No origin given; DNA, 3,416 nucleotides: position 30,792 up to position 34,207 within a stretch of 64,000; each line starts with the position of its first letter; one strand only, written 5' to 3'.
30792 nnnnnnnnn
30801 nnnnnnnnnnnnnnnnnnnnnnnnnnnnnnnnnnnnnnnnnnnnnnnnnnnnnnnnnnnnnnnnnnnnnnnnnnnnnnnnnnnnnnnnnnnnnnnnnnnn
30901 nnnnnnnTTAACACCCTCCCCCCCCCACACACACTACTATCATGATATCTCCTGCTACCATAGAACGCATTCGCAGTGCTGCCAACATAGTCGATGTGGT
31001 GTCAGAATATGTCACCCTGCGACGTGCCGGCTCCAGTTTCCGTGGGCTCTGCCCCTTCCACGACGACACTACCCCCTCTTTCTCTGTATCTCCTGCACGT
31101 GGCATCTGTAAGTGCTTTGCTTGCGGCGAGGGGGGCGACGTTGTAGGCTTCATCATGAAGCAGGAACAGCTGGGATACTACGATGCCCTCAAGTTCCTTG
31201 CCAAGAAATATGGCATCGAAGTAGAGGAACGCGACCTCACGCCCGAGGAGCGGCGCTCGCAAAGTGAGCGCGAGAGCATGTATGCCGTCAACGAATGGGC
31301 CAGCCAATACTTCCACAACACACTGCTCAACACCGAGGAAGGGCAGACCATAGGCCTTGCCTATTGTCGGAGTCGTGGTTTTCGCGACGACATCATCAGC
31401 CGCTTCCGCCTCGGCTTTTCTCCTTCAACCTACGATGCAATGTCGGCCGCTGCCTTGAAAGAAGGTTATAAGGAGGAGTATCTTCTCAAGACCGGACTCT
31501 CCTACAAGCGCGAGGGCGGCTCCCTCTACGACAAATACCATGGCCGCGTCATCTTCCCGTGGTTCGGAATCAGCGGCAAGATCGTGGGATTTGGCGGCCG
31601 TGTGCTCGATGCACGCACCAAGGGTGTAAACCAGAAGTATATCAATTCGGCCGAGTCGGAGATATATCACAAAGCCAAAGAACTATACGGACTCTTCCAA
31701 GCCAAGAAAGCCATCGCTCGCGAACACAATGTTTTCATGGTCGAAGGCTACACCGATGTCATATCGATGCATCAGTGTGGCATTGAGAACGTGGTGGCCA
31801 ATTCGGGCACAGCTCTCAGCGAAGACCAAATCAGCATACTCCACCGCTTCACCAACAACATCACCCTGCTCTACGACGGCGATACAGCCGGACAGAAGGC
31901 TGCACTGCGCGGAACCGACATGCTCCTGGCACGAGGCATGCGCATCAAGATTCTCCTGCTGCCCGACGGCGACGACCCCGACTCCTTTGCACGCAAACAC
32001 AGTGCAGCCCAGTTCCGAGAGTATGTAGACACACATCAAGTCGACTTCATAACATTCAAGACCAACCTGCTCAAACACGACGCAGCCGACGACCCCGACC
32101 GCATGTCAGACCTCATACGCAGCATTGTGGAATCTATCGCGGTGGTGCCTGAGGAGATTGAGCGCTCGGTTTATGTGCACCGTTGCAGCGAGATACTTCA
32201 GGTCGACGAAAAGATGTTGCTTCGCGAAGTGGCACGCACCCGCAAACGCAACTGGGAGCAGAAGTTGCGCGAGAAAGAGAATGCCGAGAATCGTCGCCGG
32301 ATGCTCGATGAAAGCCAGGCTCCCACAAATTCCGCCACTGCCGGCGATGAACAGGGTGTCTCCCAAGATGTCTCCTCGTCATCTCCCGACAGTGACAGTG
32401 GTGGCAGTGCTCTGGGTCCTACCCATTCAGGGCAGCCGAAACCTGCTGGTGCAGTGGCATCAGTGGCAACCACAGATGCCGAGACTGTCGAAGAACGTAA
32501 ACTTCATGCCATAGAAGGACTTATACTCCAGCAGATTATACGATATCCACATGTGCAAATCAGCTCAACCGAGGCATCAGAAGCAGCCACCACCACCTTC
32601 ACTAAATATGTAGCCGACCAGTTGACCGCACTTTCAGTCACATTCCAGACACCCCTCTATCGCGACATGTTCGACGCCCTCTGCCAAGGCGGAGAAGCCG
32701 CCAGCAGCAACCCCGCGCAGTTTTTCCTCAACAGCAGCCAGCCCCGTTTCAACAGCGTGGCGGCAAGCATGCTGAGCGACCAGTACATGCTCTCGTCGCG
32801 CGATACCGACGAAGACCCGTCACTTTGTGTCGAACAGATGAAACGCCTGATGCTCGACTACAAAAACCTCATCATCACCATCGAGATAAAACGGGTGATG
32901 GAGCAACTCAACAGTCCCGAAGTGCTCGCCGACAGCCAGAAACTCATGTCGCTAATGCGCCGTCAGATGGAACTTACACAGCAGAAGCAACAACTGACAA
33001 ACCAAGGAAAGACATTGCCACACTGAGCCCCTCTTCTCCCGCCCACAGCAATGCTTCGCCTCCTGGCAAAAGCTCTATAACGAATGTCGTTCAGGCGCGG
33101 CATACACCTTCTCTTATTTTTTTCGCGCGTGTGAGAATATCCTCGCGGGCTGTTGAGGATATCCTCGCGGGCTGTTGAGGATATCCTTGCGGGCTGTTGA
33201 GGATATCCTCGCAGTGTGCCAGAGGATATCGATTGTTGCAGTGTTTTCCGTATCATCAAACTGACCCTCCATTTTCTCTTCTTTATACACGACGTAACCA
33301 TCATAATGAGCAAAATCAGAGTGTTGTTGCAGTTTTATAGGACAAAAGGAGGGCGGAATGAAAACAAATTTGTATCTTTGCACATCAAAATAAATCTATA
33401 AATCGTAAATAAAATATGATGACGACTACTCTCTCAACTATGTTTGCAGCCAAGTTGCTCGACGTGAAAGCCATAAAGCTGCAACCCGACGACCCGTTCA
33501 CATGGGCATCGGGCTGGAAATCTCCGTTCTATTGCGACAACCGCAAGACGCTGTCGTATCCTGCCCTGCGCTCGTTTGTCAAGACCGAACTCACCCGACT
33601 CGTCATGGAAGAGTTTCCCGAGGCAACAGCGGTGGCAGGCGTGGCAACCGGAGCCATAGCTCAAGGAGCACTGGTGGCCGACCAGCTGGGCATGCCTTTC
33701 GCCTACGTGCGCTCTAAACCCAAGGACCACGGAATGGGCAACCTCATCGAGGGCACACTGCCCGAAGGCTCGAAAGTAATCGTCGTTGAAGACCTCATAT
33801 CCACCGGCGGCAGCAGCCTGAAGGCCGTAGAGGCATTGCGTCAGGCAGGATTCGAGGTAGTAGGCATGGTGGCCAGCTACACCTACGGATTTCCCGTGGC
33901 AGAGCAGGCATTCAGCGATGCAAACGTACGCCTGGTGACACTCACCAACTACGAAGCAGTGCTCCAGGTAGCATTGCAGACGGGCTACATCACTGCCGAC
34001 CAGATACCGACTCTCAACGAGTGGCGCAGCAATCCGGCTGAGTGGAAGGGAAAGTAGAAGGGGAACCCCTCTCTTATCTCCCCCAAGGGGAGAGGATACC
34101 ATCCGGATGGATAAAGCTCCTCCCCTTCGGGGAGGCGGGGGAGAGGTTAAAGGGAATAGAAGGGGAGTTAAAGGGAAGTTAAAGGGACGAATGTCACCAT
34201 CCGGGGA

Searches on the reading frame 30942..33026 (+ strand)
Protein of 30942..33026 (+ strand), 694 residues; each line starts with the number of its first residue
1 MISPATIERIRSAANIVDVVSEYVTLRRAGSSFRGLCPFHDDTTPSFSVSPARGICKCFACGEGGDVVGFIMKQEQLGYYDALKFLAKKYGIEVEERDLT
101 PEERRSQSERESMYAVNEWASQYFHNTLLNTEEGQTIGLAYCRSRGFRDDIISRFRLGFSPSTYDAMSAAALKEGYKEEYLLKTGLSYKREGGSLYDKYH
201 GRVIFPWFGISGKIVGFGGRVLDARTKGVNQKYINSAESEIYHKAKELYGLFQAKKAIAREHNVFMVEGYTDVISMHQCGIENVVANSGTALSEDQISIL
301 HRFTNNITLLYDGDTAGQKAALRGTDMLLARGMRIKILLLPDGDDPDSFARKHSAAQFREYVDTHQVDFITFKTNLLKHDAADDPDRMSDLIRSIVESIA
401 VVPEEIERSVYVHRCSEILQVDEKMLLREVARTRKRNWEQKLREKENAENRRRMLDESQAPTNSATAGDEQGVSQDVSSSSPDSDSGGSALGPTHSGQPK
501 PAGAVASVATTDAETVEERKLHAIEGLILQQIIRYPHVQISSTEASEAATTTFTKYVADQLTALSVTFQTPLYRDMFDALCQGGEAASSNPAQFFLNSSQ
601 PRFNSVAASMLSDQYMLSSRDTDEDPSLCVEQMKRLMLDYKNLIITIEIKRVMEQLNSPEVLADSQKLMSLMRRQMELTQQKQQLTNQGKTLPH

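Call 17: search_protein_families(library=pfam, proteins=[window:30942-33026:+])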
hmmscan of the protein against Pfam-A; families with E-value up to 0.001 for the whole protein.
window:30942-33026:+ (694 aa): 7 families
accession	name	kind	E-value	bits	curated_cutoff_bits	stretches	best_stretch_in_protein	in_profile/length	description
PF01807.25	Zn_ribbon_DnaG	-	2e-33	114.5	24.9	1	4-97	3-96/98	CHC2 zinc finger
PF08275.17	DNAG_N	-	1e-31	110.1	26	1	124-255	1-128/128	DNA primase catalytic core, N-terminal domain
PF13155.12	Toprim_2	-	1.4e-22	80.3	22.1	1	266-349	2-87/88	Toprim-like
PF13662.12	Toprim_4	-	4.1e-18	65.8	25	1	266-338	5-84/85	Toprim domain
PF01751.28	Toprim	-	1.1e-10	42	23.1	1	264-337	2-93/96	Toprim domain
PF10410.14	DnaB_bind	-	4.5e-07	30.4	20.6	1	383-423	15-55/56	DnaB-helicase binding domain of primase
PF13362.12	Toprim_3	-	2e-06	28.6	27.2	1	264-355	2-94/95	Toprim domain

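Call 21: find_encoding_contigs(protein=window:30942-33026:+, flank=10000, max_places=10)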
Protein window:30942-33026:+ (694 aa): 5 contigs read that carry it; 4 places shown.
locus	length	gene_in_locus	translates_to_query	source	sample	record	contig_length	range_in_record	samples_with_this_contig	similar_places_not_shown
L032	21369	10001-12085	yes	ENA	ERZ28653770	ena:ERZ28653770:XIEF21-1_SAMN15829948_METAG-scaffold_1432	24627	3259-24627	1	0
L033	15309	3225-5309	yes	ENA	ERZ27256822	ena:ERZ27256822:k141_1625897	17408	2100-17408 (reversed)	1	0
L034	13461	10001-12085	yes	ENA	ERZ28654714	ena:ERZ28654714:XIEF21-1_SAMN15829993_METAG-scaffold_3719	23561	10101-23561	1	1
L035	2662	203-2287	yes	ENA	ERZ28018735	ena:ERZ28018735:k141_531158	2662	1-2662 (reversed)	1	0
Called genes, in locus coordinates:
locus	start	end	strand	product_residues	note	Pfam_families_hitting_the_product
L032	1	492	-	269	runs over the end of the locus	PF01694:Rhomboid, PF20216:DUF6576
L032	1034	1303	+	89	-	PF00312:Ribosomal_S15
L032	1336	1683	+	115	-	-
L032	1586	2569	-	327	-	PF02899:Phage_int_SAM_1, PF00589:Phage_integrase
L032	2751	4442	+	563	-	PF00916:Sulfate_transp, PF01740:STAS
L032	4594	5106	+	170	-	PF00334:NDK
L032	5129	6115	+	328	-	PF01551:Peptidase_M23, PF01476:LysM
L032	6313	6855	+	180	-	PF07659:DUF1599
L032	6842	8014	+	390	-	PF07291:MauE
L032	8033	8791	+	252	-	PF00121:TIM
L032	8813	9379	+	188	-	PF05036:SPOR (weak)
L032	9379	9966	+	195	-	PF01227:GTP_cyclohydroI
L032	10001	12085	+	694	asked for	PF01807:Zn_ribbon_DnaG, PF10410:DnaB_bind (faint), PF08275:DNAG_N, PF01751:Toprim, PF13155:Toprim_2, PF13362:Toprim_3 (weak), PF13662:Toprim_4, PF28534:DUF8430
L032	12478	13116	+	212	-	PF00156:Pribosyltran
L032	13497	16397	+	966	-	PF00404:Dockerin_1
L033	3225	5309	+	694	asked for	PF01807:Zn_ribbon_DnaG, PF10410:DnaB_bind (faint), PF08275:DNAG_N, PF01751:Toprim, PF13155:Toprim_2, PF13362:Toprim_3 (weak), PF13662:Toprim_4, PF28534:DUF8430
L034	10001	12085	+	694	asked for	PF01807:Zn_ribbon_DnaG, PF10410:DnaB_bind (faint), PF08275:DNAG_N, PF01751:Toprim, PF13155:Toprim_2, PF13362:Toprim_3 (weak), PF13662:Toprim_4, PF28534:DUF8430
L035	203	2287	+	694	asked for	PF01807:Zn_ribbon_DnaG, PF10410:DnaB_bind (faint), PF08275:DNAG_N, PF01751:Toprim, PF13155:Toprim_2, PF13362:Toprim_3 (weak), PF13662:Toprim_4, PF28534:DUF8430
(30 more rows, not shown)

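Call 29: find_homologous_proteins(query=window:30942-33026:+, max_evalue=1e-50)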
Query window:30942-33026:+ (694 aa): 8000 proteins with E <= 1e-50 among 8000 candidates; the best 120 are listed.
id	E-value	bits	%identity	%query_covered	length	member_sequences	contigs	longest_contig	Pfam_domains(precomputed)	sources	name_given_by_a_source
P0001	0.0e+0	1555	100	100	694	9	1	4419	PF08275.18,PF13155.13,PF01807.26,PF28534.1,PF13662.13,PF10410.15,PF01751.29,PF13362.13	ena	-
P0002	0.0e+0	1256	83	100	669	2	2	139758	PF08275.18,PF13155.13,PF01807.26,PF28534.1,PF13662.13,PF10410.15,PF01751.29,PF13362.13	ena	-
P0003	0.0e+0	1220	80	99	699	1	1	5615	PF08275.18,PF13155.13,PF01807.26,PF28534.1,PF13662.13,PF10410.15,PF01751.29,PF13362.13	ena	-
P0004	0.0e+0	1125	73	100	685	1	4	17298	PF08275.18,PF13155.13,PF01807.26,PF28534.1,PF13662.13,PF10410.15,PF01751.29,PF13362.13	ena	-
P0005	0.0e+0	1125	73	100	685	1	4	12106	PF08275.18,PF13155.13,PF01807.26,PF28534.1,PF13662.13,PF10410.15,PF01751.29,PF13362.13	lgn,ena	-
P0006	0.0e+0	1125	73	100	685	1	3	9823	PF08275.18,PF13155.13,PF01807.26,PF28534.1,PF13662.13,PF10410.15,PF01751.29,PF13362.13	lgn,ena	-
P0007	0.0e+0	1125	73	100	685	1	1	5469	PF08275.18,PF13155.13,PF01807.26,PF28534.1,PF13662.13,PF10410.15,PF01751.29,PF13362.13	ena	-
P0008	0.0e+0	1125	73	100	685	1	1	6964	PF08275.18,PF13155.13,PF01807.26,PF28534.1,PF13662.13,PF10410.15,PF01751.29,PF13362.13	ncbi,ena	-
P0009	0.0e+0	1124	73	100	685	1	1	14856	PF08275.18,PF13155.13,PF01807.26,PF28534.1,PF13662.13,PF10410.15,PF01751.29,PF13362.13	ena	-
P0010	0.0e+0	1124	73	100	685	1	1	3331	PF08275.18,PF13155.13,PF01807.26,PF28534.1,PF13662.13,PF10410.15,PF01751.29,PF13362.13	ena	-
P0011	0.0e+0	1124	73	100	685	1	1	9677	PF08275.18,PF13155.13,PF01807.26,PF28534.1,PF13662.13,PF10410.15,PF01751.29,PF13362.13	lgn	-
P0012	0.0e+0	1123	73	100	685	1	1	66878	PF08275.18,PF13155.13,PF01807.26,PF28534.1,PF13662.13,PF10410.15,PF01751.29,PF13362.13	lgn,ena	-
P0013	0.0e+0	1123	73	100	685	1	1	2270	PF08275.18,PF13155.13,PF01807.26,PF28534.1,PF13662.13,PF10410.15,PF01751.29,PF13362.13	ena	-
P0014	0.0e+0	1111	73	100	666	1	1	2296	PF08275.18,PF13155.13,PF01807.26,PF28534.1,PF13662.13,PF10410.15,PF01751.29,PF13362.13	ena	-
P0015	0.0e+0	1046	70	99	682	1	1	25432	PF08275.18,PF13155.13,PF01807.26,PF28534.1,PF13662.13,PF01751.29,PF13362.13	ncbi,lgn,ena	-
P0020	0.0e+0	1034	68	99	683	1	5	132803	PF08275.18,PF13155.13,PF01807.26,PF28534.1,PF13662.13,PF10410.15,PF01751.29,PF13362.13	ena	-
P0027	0.0e+0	1026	68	99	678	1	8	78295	PF08275.18,PF13155.13,PF01807.26,PF28534.1,PF13662.13,PF10410.15,PF01751.29,PF13362.13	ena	-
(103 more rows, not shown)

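Call 30: find_encoding_contigs(protein=P0002, flank=10000, max_places=2)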
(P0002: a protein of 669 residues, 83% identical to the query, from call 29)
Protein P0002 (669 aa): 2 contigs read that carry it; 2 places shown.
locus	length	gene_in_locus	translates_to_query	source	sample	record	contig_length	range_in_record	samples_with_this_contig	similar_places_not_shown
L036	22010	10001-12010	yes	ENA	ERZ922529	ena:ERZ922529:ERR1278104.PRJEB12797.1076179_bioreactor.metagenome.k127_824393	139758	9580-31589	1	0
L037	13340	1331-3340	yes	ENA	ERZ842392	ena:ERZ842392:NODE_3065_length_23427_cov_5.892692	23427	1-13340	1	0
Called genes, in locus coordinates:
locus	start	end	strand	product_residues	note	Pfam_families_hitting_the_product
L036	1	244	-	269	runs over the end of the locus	PF01694:Rhomboid, PF20216:DUF6576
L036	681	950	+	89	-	PF00312:Ribosomal_S15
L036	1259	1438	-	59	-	PF14056:DUF4250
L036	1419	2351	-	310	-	PF02899:Phage_int_SAM_1, PF00589:Phage_integrase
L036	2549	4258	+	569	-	PF00916:Sulfate_transp, PF01740:STAS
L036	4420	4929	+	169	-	PF00334:NDK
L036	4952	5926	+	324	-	PF01551:Peptidase_M23, PF01476:LysM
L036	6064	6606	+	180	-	PF07659:DUF1599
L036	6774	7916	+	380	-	PF07291:MauE, PF07681:DoxX (weak)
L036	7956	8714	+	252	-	PF00121:TIM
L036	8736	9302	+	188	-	PF05036:SPOR (weak)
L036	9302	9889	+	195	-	PF01227:GTP_cyclohydroI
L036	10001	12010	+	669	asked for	PF01807:Zn_ribbon_DnaG, PF10410:DnaB_bind (faint), PF08275:DNAG_N, PF01751:Toprim, PF13155:Toprim_2, PF13362:Toprim_3 (weak), PF13662:Toprim_4, PF28534:DUF8430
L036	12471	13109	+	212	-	PF00156:Pribosyltran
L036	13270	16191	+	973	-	PF00404:Dockerin_1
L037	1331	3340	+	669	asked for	PF01807:Zn_ribbon_DnaG, PF10410:DnaB_bind (faint), PF08275:DNAG_N, PF01751:Toprim, PF13155:Toprim_2, PF13362:Toprim_3 (weak), PF13662:Toprim_4, PF28534:DUF8430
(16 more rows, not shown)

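Call 31: find_encoding_contigs(protein=P0012, flank=10000, max_places=2)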
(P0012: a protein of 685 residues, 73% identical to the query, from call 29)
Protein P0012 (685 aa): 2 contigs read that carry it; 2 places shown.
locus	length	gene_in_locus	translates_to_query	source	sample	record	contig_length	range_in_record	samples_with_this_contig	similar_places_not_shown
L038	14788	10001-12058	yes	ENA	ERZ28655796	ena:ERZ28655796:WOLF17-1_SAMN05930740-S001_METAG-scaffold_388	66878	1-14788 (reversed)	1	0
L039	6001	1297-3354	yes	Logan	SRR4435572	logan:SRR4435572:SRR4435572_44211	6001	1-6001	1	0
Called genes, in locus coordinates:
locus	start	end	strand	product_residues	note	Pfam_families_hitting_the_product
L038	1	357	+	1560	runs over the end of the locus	PF04357:TamB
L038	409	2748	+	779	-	PF01103:Omp85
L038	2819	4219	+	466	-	PF18073:Zn_ribbon_LapB, PF13481:AAA_25, PF03796:DnaB_C (faint), PF06745:ATPase, PF00004:AAA (weak), PF13401:AAA_22 (weak), PF13541:ChlI, PF05362:Lon_C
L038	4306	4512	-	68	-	-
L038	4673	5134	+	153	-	PF00334:NDK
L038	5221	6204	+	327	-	PF01551:Peptidase_M23, PF01476:LysM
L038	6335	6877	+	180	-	PF07659:DUF1599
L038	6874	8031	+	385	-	PF07291:MauE, PF07681:DoxX (weak)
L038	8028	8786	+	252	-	PF00121:TIM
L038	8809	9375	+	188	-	PF05036:SPOR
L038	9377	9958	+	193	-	PF01227:GTP_cyclohydroI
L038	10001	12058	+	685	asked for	PF01807:Zn_ribbon_DnaG, PF08275:DNAG_N, PF01751:Toprim, PF13155:Toprim_2, PF13362:Toprim_3 (weak), PF13662:Toprim_4, PF10410:DnaB_bind (weak), PF28534:DUF8430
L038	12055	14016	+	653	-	-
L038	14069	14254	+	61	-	-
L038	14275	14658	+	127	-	PF11589:DUF3244 (weak)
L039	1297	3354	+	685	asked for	PF01807:Zn_ribbon_DnaG, PF08275:DNAG_N, PF01751:Toprim, PF13155:Toprim_2, PF13362:Toprim_3 (weak), PF13662:Toprim_4, PF10410:DnaB_bind (weak), PF28534:DUF8430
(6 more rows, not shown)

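Call 32: find_encoding_contigs(protein=P0020, flank=10000, max_places=2)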
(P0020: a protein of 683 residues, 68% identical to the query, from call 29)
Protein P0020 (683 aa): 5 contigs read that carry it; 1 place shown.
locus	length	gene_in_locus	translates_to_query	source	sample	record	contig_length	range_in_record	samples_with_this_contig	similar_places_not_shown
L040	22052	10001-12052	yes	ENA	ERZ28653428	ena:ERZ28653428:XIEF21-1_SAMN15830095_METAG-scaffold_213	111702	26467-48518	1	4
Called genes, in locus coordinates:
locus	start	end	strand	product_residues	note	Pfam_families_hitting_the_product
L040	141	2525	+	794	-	PF14388:DUF4419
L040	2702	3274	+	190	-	-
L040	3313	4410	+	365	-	PF13620:CarboxypepD_reg (faint), PF13715:CarbopepD_reg_2 (weak)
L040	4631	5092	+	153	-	PF00334:NDK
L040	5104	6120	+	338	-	PF01551:Peptidase_M23, PF01476:LysM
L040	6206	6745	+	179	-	PF07659:DUF1599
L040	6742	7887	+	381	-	PF07291:MauE, PF07681:DoxX (weak)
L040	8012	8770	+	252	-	PF00121:TIM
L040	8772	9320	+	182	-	PF05036:SPOR (weak)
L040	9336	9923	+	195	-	PF01227:GTP_cyclohydroI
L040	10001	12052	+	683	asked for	PF01807:Zn_ribbon_DnaG, PF08275:DNAG_N, PF01751:Toprim, PF13155:Toprim_2, PF13362:Toprim_3 (weak), PF13662:Toprim_4, PF10410:DnaB_bind (weak), PF28534:DUF8430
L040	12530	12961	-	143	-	PF13366:PDDEXK_3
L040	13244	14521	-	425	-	PF01053:Cys_Met_Meta_PP, PF00266:Aminotran_5 (weak)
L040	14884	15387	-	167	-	PF03330:DPBB_1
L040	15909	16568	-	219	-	PF04326:SLFN_AlbA_2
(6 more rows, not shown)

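Call 54: find_encoding_contigs(protein=P0027, flank=10000, max_places=1)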
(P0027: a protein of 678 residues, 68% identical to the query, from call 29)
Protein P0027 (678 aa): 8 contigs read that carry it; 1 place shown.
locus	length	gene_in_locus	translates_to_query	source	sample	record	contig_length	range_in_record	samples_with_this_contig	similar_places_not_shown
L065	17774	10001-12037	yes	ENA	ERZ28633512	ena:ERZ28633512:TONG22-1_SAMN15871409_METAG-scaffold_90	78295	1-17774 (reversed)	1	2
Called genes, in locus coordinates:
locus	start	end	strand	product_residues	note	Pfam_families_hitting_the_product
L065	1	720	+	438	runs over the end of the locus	PF13742:tRNA_anti_2, PF02601:Exonuc_VII_L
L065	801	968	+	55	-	PF02609:Exonuc_VII_S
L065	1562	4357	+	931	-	PF01835:MG2 (faint)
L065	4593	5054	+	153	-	PF00334:NDK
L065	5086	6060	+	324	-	PF01551:Peptidase_M23, PF01476:LysM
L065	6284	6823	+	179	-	PF07659:DUF1599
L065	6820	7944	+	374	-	PF07291:MauE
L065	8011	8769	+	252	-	PF00121:TIM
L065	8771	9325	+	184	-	PF05036:SPOR (weak)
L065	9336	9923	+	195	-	PF01227:GTP_cyclohydroI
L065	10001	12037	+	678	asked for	PF01807:Zn_ribbon_DnaG, PF08275:DNAG_N, PF01751:Toprim, PF13155:Toprim_2, PF13362:Toprim_3 (weak), PF13662:Toprim_4, PF10410:DnaB_bind (weak), PF28534:DUF8430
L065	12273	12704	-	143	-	PF13366:PDDEXK_3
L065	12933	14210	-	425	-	PF01053:Cys_Met_Meta_PP, PF00266:Aminotran_5 (weak)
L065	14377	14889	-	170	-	PF03330:DPBB_1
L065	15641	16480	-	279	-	PF08843:AbiEii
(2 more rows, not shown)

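Call 55: find_encoding_contigs(protein=P0015, flank=10000, max_places=1)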
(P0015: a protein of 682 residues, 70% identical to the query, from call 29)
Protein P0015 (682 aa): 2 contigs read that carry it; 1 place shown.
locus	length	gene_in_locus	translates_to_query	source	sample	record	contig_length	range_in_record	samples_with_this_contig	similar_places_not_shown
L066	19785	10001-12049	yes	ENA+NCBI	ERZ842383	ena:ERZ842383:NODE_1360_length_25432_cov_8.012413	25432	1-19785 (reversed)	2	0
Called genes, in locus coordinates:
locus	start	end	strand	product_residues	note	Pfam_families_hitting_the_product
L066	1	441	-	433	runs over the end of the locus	PF00579:tRNA-synt_1b, PF22421:SYY_C-terminal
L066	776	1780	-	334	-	PF00056:Ldh_1_N, PF02866:Ldh_1_C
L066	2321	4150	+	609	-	PF01321:Creatinase_N, PF16189:Creatinase_N_2, PF00557:Peptidase_M24, PF16188:Peptidase_M24_C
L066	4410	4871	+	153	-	PF00334:NDK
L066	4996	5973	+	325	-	PF01551:Peptidase_M23, PF01476:LysM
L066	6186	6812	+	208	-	PF07659:DUF1599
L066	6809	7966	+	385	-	PF07291:MauE, PF07681:DoxX (weak)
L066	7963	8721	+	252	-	PF00121:TIM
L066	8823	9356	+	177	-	PF05036:SPOR (weak)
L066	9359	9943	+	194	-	PF01227:GTP_cyclohydroI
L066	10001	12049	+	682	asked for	PF01807:Zn_ribbon_DnaG, PF08275:DNAG_N, PF01751:Toprim, PF13155:Toprim_2, PF13362:Toprim_3 (weak), PF13662:Toprim_4, PF28534:DUF8430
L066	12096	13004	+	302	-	PF02485:Branch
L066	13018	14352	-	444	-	PF01053:Cys_Met_Meta_PP, PF00266:Aminotran_5 (weak)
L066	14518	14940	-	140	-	PF03330:DPBB_1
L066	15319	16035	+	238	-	PF00255:GSHPx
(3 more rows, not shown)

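Call 88: find_encoding_contigs(protein=P0003, flank=10000, max_places=1)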
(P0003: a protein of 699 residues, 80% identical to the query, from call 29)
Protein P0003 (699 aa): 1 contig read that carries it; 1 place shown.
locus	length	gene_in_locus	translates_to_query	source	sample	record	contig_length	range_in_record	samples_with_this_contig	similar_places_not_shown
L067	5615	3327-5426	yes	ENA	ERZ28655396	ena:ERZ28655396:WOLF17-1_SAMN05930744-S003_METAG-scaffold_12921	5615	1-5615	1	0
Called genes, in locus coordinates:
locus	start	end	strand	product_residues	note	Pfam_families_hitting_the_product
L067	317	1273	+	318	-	PF07291:MauE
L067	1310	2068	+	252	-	PF00121:TIM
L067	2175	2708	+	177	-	PF05036:SPOR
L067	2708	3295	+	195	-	PF01227:GTP_cyclohydroI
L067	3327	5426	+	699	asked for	PF01807:Zn_ribbon_DnaG, PF10410:DnaB_bind (faint), PF08275:DNAG_N, PF01751:Toprim, PF13155:Toprim_2, PF13362:Toprim_3 (weak), PF13662:Toprim_4, PF28534:DUF8430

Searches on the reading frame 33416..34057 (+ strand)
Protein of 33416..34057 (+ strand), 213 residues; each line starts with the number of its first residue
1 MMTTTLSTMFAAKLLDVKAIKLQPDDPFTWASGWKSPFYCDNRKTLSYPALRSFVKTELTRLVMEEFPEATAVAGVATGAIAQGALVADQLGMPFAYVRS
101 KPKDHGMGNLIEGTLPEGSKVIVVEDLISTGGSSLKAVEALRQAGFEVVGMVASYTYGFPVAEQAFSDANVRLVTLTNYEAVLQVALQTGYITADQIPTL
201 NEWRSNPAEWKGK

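Call 17: search_protein_families(library=pfam, proteins=[window:33416-34057:+])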
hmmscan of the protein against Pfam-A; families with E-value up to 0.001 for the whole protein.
window:33416-34057:+ (213 aa): 1 family
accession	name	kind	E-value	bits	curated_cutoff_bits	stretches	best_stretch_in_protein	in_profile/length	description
PF00156.33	Pribosyltran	-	5.9e-13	48.9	26.3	1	70-187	30-155/158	Phosphoribosyl transferase domain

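Call 79: search_protein_families(library=ncbifam, proteins=[window:33416-34057:+], max_evalue=0.00001)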
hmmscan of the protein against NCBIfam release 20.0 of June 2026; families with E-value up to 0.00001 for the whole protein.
window:33416-34057:+ (213 aa): 13 families
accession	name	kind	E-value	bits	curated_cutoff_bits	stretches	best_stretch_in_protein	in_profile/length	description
NF001729.0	PRK00455.1-3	equivalog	2e-50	171.3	245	1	4-212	10-221/231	orotate phosphoribosyltransferase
TIGR00336.1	pyrE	equivalog_domain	4.4e-40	137.3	106.8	1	14-180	3-171/173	orotate phosphoribosyltransferase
TIGR01367.1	pyrE_Therm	equivalog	1.5e-17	63.8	150.25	1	28-180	17-163/187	orotate phosphoribosyltransferase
NF004034.0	PRK05500.1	equivalog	2.7e-16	59.2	656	1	28-201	305-475/478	bifunctional orotidine-5'-phosphate decarboxylase/orotate phosphoribosyltransferase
NF010382.0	PRK13809.1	equivalog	1.1e-10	41.2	208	1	12-197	15-196/210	orotate phosphoribosyltransferase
NF002634.0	PRK02304.1-3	equivalog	2.7e-08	33.7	170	1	114-180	114-180/182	adenine phosphoribosyltransferase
TIGR01251.1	ribP_PPkin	subfamily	4.8e-08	32.3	113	1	73-178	163-270/309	ribose-phosphate diphosphokinase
NF002636.0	PRK02304.1-5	equivalog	1e-06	28.4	125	0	113-154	112-153/176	adenine phosphoribosyltransferase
TIGR01090.1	apt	equivalog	1.2e-06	28.7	185.85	0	112-152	103-143/169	adenine phosphoribosyltransferase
NF002635.0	PRK02304.1-4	subfamily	1.4e-06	27.9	146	1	113-159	110-156/188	adenine phosphoribosyltransferase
NF006328.0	PRK08558.1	equivalog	2.9e-06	27.1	184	0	114-178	172-236/238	adenine phosphoribosyltransferase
NF040646.1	HPT_Archaea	equivalog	3.8e-06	26.6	200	1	108-153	104-149/184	hypoxanthine/guanine phosphoribosyltransferase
NF002095.0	PRK00934.1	equivalog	4.6e-06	26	296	1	73-155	159-242/287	ribose-phosphate diphosphokinase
